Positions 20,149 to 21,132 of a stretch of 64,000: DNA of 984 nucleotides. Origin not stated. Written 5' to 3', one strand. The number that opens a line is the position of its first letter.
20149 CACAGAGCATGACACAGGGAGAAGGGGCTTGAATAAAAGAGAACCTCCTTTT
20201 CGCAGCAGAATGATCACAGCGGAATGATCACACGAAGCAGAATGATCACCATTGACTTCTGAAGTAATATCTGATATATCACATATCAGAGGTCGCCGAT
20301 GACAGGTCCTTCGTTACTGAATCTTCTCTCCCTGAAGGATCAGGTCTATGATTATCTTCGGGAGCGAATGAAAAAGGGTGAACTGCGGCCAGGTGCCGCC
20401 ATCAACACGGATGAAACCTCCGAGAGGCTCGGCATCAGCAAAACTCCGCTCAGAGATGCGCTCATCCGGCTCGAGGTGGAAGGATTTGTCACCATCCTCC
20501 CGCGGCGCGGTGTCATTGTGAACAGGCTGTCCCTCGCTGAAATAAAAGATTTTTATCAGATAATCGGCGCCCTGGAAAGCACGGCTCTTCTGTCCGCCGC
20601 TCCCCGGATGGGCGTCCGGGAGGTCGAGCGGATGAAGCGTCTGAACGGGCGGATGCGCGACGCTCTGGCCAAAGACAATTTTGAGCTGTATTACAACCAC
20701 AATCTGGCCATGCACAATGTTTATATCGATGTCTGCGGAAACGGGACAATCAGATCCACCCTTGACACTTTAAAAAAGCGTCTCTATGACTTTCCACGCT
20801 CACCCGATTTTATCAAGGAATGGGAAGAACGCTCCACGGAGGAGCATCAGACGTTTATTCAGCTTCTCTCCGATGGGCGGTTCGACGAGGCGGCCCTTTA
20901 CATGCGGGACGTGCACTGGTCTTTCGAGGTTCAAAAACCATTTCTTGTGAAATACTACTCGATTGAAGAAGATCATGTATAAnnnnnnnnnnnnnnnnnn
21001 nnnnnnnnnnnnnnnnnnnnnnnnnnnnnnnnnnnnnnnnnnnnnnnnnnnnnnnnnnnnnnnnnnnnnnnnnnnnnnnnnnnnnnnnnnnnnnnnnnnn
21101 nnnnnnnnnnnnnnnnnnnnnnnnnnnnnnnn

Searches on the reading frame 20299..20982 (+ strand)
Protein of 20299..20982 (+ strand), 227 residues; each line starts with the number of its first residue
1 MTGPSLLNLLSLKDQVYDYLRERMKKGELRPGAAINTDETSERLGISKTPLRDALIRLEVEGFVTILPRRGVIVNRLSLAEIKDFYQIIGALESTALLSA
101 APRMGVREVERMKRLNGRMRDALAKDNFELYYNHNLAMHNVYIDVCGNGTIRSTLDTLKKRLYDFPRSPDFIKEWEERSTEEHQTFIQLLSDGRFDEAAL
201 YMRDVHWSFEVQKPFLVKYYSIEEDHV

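Call 3: search_protein_families(library=pfam, proteins=[window:20299-20982:+])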
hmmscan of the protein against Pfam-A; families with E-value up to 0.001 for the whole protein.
window:20299-20982:+ (227 aa): 2 families
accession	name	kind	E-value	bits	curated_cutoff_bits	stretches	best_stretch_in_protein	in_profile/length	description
PF07729.17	FCD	-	6.2e-17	62.6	24.3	1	84-204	1-121/125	FCD domain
PF00392.27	GntR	-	2.2e-15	56.5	27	1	13-74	2-64/64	Bacterial regulatory proteins, gntR family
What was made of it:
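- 20299..20982 (+): GntR-family regulator with an FCD effector domain (FadR subfamily), 227 aa. PF00392 and PF07729 (call 3).
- On GntR family, FadR/FCD subfamily regulator (protein 20299-20982): PF00392 56.5 bits (cutoff 27) and PF07729 62.6 bits (cutoff 24.3), call 3.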

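Call 12: search_protein_families(library=ncbifam, proteins=[window:20299-20982:+])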
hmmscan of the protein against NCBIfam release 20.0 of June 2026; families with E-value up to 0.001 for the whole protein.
window:20299-20982:+ (227 aa): 7 families
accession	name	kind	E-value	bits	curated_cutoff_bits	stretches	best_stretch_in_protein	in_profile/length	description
TIGR03338.1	phnR_burk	equivalog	1.1e-25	90.5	271.5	1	6-204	6-204/212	phosphonate utilization associated transcriptional regulator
NF008504.0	PRK11414.1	equivalog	3.3e-16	59.7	225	1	3-138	3-138/221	GntR family transcriptional regulator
NF003011.0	PRK03837.1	subfamily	9.6e-09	35.2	260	1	80-203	102-223/241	transcriptional regulator NanR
NF008576.0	PRK11534.1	equivalog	3e-07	30.3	218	1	16-101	12-97/225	DNA-binding transcriptional regulator CsiR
NF052282.1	PLP_TF_PdxR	equivalog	3.2e-06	26.5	320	1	12-81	2-72/448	MocR-like pyridoxine biosynthesis transcription factor PdxR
NF007292.0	PRK09764.1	equivalog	0.0003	20.1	281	1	14-61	8-56/240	GntR family transcriptional regulator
NF007741.0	PRK10421.1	equivalog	0.00054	19.4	311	0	11-71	7-66/262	transcriptional regulator LldR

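Call 14: find_homologous_proteins(query=window:20299-20982:+, max_evalue=1e-10)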
Query window:20299-20982:+ (227 aa): 3991 proteins with E <= 1e-10 among 5441 candidates; the best 120 are listed.
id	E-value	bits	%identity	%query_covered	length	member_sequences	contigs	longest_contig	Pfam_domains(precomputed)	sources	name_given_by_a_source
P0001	1.0e-144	498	99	100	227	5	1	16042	PF07729.18,PF00392.28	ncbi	ncbi:MAG: GntR family transcriptional regulator [Acidobacteriota bacterium]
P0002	2.6e-119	415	81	100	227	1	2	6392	PF07729.18,PF00392.28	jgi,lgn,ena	-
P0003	2.7e-91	323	66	99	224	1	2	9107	PF07729.18,PF00392.28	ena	-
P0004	1.7e-89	317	63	93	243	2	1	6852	PF07729.18,PF00392.28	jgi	jgi:DNA-binding GntR family transcriptional regulator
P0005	3.1e-89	316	65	95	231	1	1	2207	PF07729.18,PF00392.28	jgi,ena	-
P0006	1.3e-88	314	63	99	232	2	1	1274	PF07729.18,PF00392.28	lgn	-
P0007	3.0e-88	313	63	97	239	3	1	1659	PF07729.18,PF00392.28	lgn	-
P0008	1.7e-87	311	59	100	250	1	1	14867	PF07729.18,PF00392.28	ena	-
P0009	1.8e-87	311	62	99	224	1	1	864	PF07729.18,PF00392.28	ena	-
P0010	4.6e-87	309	63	99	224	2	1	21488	PF07729.18,PF00392.28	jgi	-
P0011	4.9e-87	309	64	99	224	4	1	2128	PF07729.18,PF00392.28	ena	-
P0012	1.4e-86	308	64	99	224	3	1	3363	PF07729.18,PF00392.28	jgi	jgi:DNA-binding GntR family transcriptional regulator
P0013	2.1e-86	307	61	93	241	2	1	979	PF07729.18,PF00392.28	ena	-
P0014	2.8e-86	307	64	99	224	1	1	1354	PF07729.18,PF00392.28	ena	-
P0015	3.0e-86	307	61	97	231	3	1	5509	PF07729.18,PF00392.28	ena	-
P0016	1.1e-85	305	60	99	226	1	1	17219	PF07729.18,PF00392.28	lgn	-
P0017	1.4e-85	305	62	97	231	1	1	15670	PF07729.18,PF00392.28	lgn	-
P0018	2.5e-85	304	60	97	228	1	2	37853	PF07729.18,PF00392.28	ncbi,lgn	-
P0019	2.5e-85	304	60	97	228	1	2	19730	PF07729.18,PF00392.28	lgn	-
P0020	2.9e-85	303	63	99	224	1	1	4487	PF07729.18,PF00392.28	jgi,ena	-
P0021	4.1e-85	303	58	100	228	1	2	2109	PF07729.18,PF00392.28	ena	-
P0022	6.4e-85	302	60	98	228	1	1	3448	PF07729.18,PF00392.28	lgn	-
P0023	6.9e-85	302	60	97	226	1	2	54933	PF07729.18,PF00392.28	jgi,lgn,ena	-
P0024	1.5e-84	301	59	97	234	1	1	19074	PF07729.18,PF00392.28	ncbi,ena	-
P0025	2.6e-84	300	58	99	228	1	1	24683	PF07729.18,PF00392.28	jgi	jgi:DNA-binding GntR family transcriptional regulator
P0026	3.0e-84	300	59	93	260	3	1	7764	PF07729.18,PF00392.28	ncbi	-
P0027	3.6e-84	300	59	97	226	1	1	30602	PF07729.18,PF00392.28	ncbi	-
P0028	3.7e-84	300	60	97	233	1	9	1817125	PF07729.18,PF00392.28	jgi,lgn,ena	jgi:DNA-binding GntR family transcriptional regulator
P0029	3.7e-84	300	61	97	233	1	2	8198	PF07729.18,PF00392.28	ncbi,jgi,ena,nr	ncbi:GntR family transcriptional regulator [candidate division KSB1 bacterium]|nr:MAG: GntR family t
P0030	4.5e-84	300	60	97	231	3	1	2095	PF07729.18,PF00392.28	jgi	jgi:DNA-binding GntR family transcriptional regulator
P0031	4.9e-84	299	59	97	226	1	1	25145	PF07729.18,PF00392.28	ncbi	-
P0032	5.7e-84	299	61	97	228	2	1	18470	PF07729.18,PF00392.28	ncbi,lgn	-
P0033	7.3e-84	299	60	97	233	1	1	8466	PF07729.18,PF00392.28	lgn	-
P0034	1.1e-83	298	60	97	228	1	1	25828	PF07729.18,PF00392.28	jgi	-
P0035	1.7e-83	298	60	97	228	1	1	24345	PF07729.18,PF00392.28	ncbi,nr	ncbi:MAG: FCD domain-containing protein [Candidatus Aminicenantes bacterium]|nr:FCD domain-containin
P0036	1.8e-83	298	58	99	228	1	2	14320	PF07729.18,PF00392.28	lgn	-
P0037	3.4e-83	297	57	100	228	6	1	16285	PF07729.18,PF00392.28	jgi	jgi:DNA-binding GntR family transcriptional regulator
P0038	3.4e-83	297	59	97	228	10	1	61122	PF07729.18,PF00392.28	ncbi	ncbi:MAG: GntR family transcriptional regulator [Acidobacteriota bacterium]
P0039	7.0e-83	296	57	100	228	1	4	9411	PF07729.18,PF00392.28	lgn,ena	-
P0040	7.2e-83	296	57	99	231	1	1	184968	PF07729.18,PF00392.28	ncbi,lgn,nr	ncbi:MAG: GntR family transcriptional regulator [Candidatus Aminicenantes bacterium]|nr:GntR family 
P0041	8.8e-83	295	58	100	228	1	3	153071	PF07729.18,PF00392.28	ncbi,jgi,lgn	-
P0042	1.1e-82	295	57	100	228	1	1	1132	PF07729.18,PF00392.28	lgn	-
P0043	1.1e-82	295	61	97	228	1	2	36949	PF07729.18,PF00392.28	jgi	jgi:DNA-binding GntR family transcriptional regulator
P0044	1.2e-82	295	59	96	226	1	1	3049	PF07729.18,PF00392.28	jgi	jgi:DNA-binding GntR family transcriptional regulator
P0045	1.3e-82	295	57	100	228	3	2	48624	PF07729.18,PF00392.28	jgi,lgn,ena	-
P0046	1.3e-82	295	58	98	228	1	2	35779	PF07729.18,PF00392.28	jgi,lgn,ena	-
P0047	2.9e-82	294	59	97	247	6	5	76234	PF07729.18,PF00392.28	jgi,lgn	jgi:DNA-binding GntR family transcriptional regulator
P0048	5.2e-82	293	62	99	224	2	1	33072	PF07729.18,PF00392.28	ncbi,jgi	-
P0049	6.6e-82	293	57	99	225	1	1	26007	PF07729.18,PF00392.28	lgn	-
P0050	9.7e-82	292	57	97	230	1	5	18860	PF07729.18,PF00392.28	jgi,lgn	jgi:DNA-binding GntR family transcriptional regulator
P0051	1.0e-81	292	58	97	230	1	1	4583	PF07729.18,PF00392.28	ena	-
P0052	1.1e-81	292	56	99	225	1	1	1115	PF07729.18,PF00392.28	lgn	-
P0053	1.2e-81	292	58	97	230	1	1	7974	PF07729.18,PF00392.28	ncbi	ncbi:MAG: GntR family transcriptional regulator [Candidatus Aminicenantes bacterium]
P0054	1.6e-81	291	57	98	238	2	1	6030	PF07729.18,PF00392.28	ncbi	-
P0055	1.7e-81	291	60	97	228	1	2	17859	PF07729.18,PF00392.28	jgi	jgi:DNA-binding GntR family transcriptional regulator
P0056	2.1e-81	291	57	99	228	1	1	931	PF07729.18,PF00392.28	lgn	-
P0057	3.1e-81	290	57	97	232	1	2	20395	PF07729.18,PF00392.28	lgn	-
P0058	3.6e-81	290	57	97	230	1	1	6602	PF07729.18,PF00392.28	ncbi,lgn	ncbi:MAG: GntR family transcriptional regulator [Candidatus Aminicenantaceae bacterium]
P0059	3.9e-81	290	57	99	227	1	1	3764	PF07729.18,PF00392.28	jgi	jgi:DNA-binding GntR family transcriptional regulator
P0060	4.0e-81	290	56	97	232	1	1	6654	PF07729.18,PF00392.28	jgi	jgi:DNA-binding GntR family transcriptional regulator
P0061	4.2e-81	290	57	97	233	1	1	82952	PF07729.18,PF00392.28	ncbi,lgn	-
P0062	4.4e-81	290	58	97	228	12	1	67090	PF07729.18,PF00392.28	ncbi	-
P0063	6.6e-81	289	59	97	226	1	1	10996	PF07729.18,PF00392.28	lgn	-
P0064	7.8e-81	289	57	97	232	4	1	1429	PF07729.18,PF00392.28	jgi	jgi:DNA-binding GntR family transcriptional regulator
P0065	7.9e-81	289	60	93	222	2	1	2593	PF07729.18,PF00392.28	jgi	jgi:DNA-binding GntR family transcriptional regulator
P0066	1.1e-80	289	60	95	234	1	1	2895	PF07729.18,PF00392.28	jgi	jgi:DNA-binding GntR family transcriptional regulator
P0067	1.2e-80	288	57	95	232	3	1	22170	PF07729.18,PF00392.28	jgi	jgi:DNA-binding GntR family transcriptional regulator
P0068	2.1e-80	288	59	98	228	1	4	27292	PF07729.18,PF00392.28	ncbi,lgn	ncbi:MAG: GntR family transcriptional regulator [Candidatus Aminicenantales bacterium]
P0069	2.6e-80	287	57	98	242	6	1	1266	PF07729.18,PF00392.28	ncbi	-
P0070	2.6e-80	287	57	98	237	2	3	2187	PF07729.18,PF00392.28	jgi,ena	-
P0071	3.1e-80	287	58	97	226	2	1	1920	PF07729.18,PF00392.28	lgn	-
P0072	3.3e-80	287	56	97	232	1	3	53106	PF07729.18,PF00392.28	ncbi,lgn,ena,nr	ncbi:MAG: GntR family transcriptional regulator [Candidatus Aminicenantes bacterium]|nr:GntR family 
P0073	3.4e-80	287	57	97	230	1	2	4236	PF07729.18,PF00392.28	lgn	-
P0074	3.5e-80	287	57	97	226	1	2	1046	PF07729.18,PF00392.28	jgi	jgi:DNA-binding GntR family transcriptional regulator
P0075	3.9e-80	287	55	97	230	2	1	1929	PF07729.18,PF00392.28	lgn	-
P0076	4.0e-80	287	58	96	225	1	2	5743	PF07729.18,PF00392.28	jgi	jgi:DNA-binding GntR family transcriptional regulator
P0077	4.6e-80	287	56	100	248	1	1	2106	PF07729.18,PF00392.28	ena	-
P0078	4.9e-80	286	59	97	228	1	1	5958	PF07729.18,PF00392.28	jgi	jgi:DNA-binding GntR family transcriptional regulator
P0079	5.2e-80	286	58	99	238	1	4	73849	PF07729.18,PF00392.28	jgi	-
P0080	5.8e-80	286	55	97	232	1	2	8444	PF07729.18,PF00392.28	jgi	-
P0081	7.3e-80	286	56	98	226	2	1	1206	PF07729.18,PF00392.28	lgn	-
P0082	8.1e-80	286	58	97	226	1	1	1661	PF07729.18,PF00392.28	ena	-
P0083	9.1e-80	286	57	97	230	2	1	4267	PF07729.18,PF00392.28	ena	-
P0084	1.3e-79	285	56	97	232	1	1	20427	PF07729.18,PF00392.28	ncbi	-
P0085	1.4e-79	285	56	97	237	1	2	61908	PF07729.18,PF00392.28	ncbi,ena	-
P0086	1.4e-79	285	57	97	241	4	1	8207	PF07729.18,PF00392.28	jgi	-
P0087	1.7e-79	285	55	97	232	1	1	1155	PF07729.18,PF00392.28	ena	-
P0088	1.8e-79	285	55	97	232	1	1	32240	PF07729.18,PF00392.28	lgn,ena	-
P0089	1.8e-79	285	55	97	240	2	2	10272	PF07729.18,PF00392.28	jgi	jgi:DNA-binding GntR family transcriptional regulator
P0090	1.8e-79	285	56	97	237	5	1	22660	PF07729.18,PF00392.28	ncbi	-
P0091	1.8e-79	285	57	97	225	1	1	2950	PF07729.18,PF00392.28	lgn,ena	-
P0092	2.3e-79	284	57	97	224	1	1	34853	PF07729.18,PF00392.28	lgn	-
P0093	2.5e-79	284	57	97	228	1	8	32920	PF07729.18,PF00392.28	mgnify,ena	mgnify:CR=1 FL=1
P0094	2.5e-79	284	56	97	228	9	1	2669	PF07729.18,PF00392.28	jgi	-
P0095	2.7e-79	284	54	98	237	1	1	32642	PF07729.18,PF00392.28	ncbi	-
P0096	2.9e-79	284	55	97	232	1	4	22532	PF07729.18,PF00392.28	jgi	-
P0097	3.0e-79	284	56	97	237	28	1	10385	PF07729.18,PF00392.28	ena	-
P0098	3.1e-79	284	55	97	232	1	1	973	PF07729.18,PF00392.28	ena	-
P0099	3.2e-79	284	55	97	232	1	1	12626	PF07729.18,PF00392.28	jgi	-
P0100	3.4e-79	284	55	97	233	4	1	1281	PF07729.18,PF00392.28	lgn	-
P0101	3.5e-79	284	56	97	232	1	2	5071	PF07729.18,PF00392.28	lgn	-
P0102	3.6e-79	284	57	97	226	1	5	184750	PF07729.18,PF00392.28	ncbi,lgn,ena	-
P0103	3.9e-79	283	58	99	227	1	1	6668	PF07729.18,PF00392.28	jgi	jgi:DNA-binding GntR family transcriptional regulator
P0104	4.4e-79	283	57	99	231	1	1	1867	PF07729.18,PF00392.28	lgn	-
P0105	4.4e-79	283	55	97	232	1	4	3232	PF07729.18,PF00392.28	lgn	-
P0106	4.9e-79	283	57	97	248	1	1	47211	PF07729.18,PF00392.28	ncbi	-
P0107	5.2e-79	283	59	95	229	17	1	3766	PF07729.18,PF00392.28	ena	-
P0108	6.2e-79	283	57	97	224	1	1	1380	PF07729.18,PF00392.28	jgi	jgi:DNA-binding GntR family transcriptional regulator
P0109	6.3e-79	283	57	97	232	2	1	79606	PF07729.18,PF00392.28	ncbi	-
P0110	6.8e-79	283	59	97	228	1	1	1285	PF07729.18,PF00392.28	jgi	jgi:DNA-binding GntR family transcriptional regulator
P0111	7.0e-79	283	56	97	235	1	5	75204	PF07729.18,PF00392.28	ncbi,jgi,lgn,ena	-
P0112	7.3e-79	283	57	94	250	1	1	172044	PF07729.18,PF00392.28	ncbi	-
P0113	7.9e-79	282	56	97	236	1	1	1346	PF07729.18,PF00392.28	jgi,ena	-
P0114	8.1e-79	282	57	97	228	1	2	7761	PF07729.18,PF00392.28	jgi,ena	-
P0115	9.4e-79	282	57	97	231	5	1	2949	PF07729.18,PF00392.28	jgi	jgi:DNA-binding GntR family transcriptional regulator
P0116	9.9e-79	282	57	97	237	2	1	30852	PF07729.18,PF00392.28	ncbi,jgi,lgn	-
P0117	1.2e-78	282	54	97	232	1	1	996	PF07729.18,PF00392.28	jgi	jgi:DNA-binding GntR family transcriptional regulator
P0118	1.2e-78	282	56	97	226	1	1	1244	PF07729.18,PF00392.28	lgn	-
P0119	1.3e-78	282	59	95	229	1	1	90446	PF07729.18,PF00392.28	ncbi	-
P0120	1.3e-78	282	57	97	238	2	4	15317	PF07729.18,PF00392.28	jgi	jgi:DNA-binding GntR family transcriptional regulator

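Call 17: find_related_loci(query=A1, collection=genome_contigs, flank=6000)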
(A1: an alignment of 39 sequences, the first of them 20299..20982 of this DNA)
Query A1 (227 aa) in genome_contigs; peptide patterns used: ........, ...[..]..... (x = any residue, [..] = any of these).
350 stretches matched a pattern; 287 encode a relative of the query (tblastn E <= 1e-3); the best 80 are kept; 80 distinct loci.
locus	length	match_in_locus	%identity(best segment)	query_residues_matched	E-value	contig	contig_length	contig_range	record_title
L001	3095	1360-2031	64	1-224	2e-96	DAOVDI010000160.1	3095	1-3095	MAG TPA_asm: Acidobacteriota bacterium isolate CSMAG_1053 CSMAG_1053_k141_6439178_length_3095_cov_9.6557, whole genome s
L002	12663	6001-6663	60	1-221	6e-93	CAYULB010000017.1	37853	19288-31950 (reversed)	MAG TPA_asm: uncultured Eubacteriales bacterium isolate SRP141376_co1_340 genome assembly, contig: NODE_2564_length_3785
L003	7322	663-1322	61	1-220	3e-92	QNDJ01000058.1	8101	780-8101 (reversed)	MAG: candidate division KSB1 bacterium isolate B21_G16 B21_Guay16_scaffold_07799, whole genome shotgun sequence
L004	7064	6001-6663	60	1-221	7e-92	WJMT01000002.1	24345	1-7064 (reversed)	MAG: Candidatus Aminicenantes bacterium isolate Bin_127 k141_101541, whole genome shotgun sequence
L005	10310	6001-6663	59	1-221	8e-92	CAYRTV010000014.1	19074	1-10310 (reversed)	MAG TPA_asm: uncultured Eubacteriales bacterium isolate binchicken_co8_188 genome assembly, contig: NODE_4772_length_190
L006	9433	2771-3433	61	1-221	1e-91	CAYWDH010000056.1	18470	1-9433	MAG TPA_asm: uncultured Eubacteriales bacterium isolate SRP323688_co1_129 genome assembly, contig: NODE_4929_length_1847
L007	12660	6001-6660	59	1-220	1e-91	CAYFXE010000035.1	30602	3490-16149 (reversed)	MAG TPA_asm: uncultured Eubacteriales bacterium isolate ERP108616_co2_523 genome assembly, contig: NODE_1852_length_3060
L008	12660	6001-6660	60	1-220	4e-91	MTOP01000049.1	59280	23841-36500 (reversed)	MAG: Candidatus Aminicenantes bacterium JdFR-80 JGI24020J35080_1000213, whole genome shotgun sequence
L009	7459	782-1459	57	1-226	6e-90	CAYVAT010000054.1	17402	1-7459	MAG TPA_asm: uncultured Eubacteriales bacterium isolate binchicken_co178_256 genome assembly, contig: NODE_4174_length_1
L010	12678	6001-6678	58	1-226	1e-89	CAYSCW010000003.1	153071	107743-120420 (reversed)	MAG TPA_asm: uncultured Eubacteriales bacterium isolate binchicken_co34_437 genome assembly, contig: NODE_40_length_1530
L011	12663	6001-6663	59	1-221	2e-89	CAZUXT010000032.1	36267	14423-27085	MAG TPA_asm: uncultured Eubacteriales bacterium isolate binchicken_co228_403 genome assembly, contig: NODE_1357_length_3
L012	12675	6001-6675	57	1-225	2e-90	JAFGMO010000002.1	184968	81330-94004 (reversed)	MAG: Candidatus Aminicenantes bacterium isolate Zod_Metabat.480 k87_99520, whole genome shotgun sequence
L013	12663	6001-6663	57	1-221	1e-88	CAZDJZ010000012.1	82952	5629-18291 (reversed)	MAG TPA_asm: uncultured Eubacteriales bacterium isolate SRP141376_co1_358 genome assembly, contig: NODE_748_length_82952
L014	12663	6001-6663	58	1-221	9e-89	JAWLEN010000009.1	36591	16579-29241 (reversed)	MAG: Candidatus Aminicenantes bacterium isolate 20BLK6-1.bin.65 NODE_893_length_36591_cov_13.073660, whole genome shotgu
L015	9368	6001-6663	60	1-221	6e-89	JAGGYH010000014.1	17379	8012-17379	MAG: Candidatus Aminicenantes bacterium isolate AUK173 PB_MBMC_127_c_000000000090, whole genome shotgun sequence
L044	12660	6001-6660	56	1-220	2e-84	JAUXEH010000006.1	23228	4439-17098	MAG: Candidatus Aminicenantes bacterium isolate CSMAG_2872 CSMAG_2872_k117_3744599_length_23228_cov_24.0000, whole genom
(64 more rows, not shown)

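Call 21: find_encoding_contigs(protein=P0001, flank=8000, max_places=6)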
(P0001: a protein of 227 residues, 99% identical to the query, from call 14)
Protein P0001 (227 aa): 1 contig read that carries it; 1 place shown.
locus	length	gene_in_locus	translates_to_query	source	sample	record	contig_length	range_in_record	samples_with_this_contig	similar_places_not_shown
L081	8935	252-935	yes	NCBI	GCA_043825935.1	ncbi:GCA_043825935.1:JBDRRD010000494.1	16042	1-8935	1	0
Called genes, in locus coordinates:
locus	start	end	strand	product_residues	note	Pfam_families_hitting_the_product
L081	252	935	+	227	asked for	PF00392:GntR, PF07729:FCD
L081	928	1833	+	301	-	PF13353:Fer4_12, PF14697:Fer4_21 (faint), PF13237:Fer4_10, PF00037:Fer4 (weak), PF12837:Fer4_6 (weak), PF12838:Fer4_7, PF13187:Fer4_9 (weak), PF04055:Radical_SAM, +1 more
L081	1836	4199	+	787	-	PF02901:PFL-like, PF01228:Gly_radical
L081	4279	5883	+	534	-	PF04389:Peptidase_M28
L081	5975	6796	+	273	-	PF00359:PTS_EIIA_2, PF02591:Zn_ribbon_9 (weak)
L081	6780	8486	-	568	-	PF00246:Peptidase_M14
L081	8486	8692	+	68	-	-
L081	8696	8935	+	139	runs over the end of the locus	PF00472:RF-1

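Call 22: find_encoding_contigs(protein=P0002, flank=8000, max_places=6)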
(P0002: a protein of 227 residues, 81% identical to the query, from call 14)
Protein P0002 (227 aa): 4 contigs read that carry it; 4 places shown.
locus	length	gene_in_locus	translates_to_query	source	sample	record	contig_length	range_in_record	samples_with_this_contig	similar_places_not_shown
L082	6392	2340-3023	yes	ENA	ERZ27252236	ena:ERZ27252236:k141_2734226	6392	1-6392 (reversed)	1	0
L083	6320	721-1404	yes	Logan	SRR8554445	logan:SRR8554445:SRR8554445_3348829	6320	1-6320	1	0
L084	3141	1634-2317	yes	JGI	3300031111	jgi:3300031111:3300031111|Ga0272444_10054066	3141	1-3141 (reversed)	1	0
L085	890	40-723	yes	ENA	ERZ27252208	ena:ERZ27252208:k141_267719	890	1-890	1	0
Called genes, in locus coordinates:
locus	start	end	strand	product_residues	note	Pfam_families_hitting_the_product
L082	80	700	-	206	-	PF19823:DUF6305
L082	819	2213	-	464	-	PF09861:Lar_N, PF21113:LarA_C (weak)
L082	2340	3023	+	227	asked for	PF00392:GntR, PF07729:FCD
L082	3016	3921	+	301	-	PF13353:Fer4_12, PF04055:Radical_SAM, PF13237:Fer4_10, PF00037:Fer4 (weak), PF12837:Fer4_6 (weak), PF12838:Fer4_7, PF13187:Fer4_9, PF14697:Fer4_21 (weak)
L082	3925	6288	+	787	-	PF02901:PFL-like, PF01228:Gly_radical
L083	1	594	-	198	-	?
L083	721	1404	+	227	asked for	PF00392:GntR, PF07729:FCD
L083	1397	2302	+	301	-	PF13353:Fer4_12, PF04055:Radical_SAM, PF13237:Fer4_10, PF00037:Fer4 (weak), PF12837:Fer4_6 (weak), PF12838:Fer4_7, PF13187:Fer4_9, PF14697:Fer4_21 (weak)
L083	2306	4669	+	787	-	PF02901:PFL-like, PF01228:Gly_radical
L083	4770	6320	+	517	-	?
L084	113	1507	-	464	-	PF09861:Lar_N, PF21113:LarA_C (weak)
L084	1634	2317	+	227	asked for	PF00392:GntR, PF07729:FCD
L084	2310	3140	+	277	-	?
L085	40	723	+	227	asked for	PF00392:GntR, PF07729:FCD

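Call 28: find_encoding_contigs(protein=window:20299-20982:+, flank=3000, max_places=10)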
Protein window:20299-20982:+ (227 aa): 16 contigs read that carry it; 10 places shown.
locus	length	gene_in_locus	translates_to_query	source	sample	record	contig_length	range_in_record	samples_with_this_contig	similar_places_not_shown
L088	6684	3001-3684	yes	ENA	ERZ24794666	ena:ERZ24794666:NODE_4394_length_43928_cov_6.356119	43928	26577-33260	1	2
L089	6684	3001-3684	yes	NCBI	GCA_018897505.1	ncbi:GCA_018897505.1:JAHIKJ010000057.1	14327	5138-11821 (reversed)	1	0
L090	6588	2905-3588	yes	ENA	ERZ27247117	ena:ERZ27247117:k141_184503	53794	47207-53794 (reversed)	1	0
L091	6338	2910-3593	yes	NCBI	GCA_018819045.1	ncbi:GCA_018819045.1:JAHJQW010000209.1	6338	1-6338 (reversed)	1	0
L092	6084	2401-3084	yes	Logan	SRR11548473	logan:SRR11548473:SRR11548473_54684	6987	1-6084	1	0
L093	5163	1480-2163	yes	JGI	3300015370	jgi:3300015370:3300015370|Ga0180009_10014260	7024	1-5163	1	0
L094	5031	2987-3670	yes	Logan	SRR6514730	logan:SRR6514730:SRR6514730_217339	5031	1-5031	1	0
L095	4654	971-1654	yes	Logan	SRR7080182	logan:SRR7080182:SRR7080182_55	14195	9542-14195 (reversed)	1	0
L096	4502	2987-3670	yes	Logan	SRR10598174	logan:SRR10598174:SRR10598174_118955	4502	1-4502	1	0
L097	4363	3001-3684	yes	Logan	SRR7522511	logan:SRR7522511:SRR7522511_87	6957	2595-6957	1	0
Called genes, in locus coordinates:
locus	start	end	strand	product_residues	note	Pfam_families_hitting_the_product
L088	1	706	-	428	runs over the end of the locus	-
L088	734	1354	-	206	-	PF19823:DUF6305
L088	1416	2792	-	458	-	PF09861:Lar_N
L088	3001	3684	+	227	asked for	PF00392:GntR, PF07729:FCD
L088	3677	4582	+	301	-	PF13353:Fer4_12, PF04055:Radical_SAM, PF13237:Fer4_10, PF14697:Fer4_21 (weak), PF00037:Fer4 (weak), PF12837:Fer4_6 (weak), PF12838:Fer4_7, PF13187:Fer4_9 (weak), +1 more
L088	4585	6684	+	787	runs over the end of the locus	PF02901:PFL-like, PF01228:Gly_radical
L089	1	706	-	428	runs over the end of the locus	-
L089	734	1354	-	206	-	PF19823:DUF6305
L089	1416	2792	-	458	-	PF09861:Lar_N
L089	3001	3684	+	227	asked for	PF00392:GntR, PF07729:FCD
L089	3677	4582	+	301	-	PF13353:Fer4_12, PF04055:Radical_SAM, PF13237:Fer4_10, PF14697:Fer4_21 (weak), PF00037:Fer4 (weak), PF12837:Fer4_6 (weak), PF12838:Fer4_7, PF13187:Fer4_9 (weak)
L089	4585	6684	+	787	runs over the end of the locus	PF02901:PFL-like, PF01228:Gly_radical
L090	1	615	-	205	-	?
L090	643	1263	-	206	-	PF19823:DUF6305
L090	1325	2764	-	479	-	PF09861:Lar_N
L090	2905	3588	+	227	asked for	PF00392:GntR, PF07729:FCD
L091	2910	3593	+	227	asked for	PF00392:GntR, PF07729:FCD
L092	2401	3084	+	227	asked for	PF00392:GntR, PF07729:FCD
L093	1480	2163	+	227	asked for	PF00392:GntR, PF07729:FCD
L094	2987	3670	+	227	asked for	PF00392:GntR, PF07729:FCD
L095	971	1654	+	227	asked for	PF00392:GntR, PF07729:FCD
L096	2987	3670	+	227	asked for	PF00392:GntR, PF07729:FCD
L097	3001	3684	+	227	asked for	PF00392:GntR, PF07729:FCD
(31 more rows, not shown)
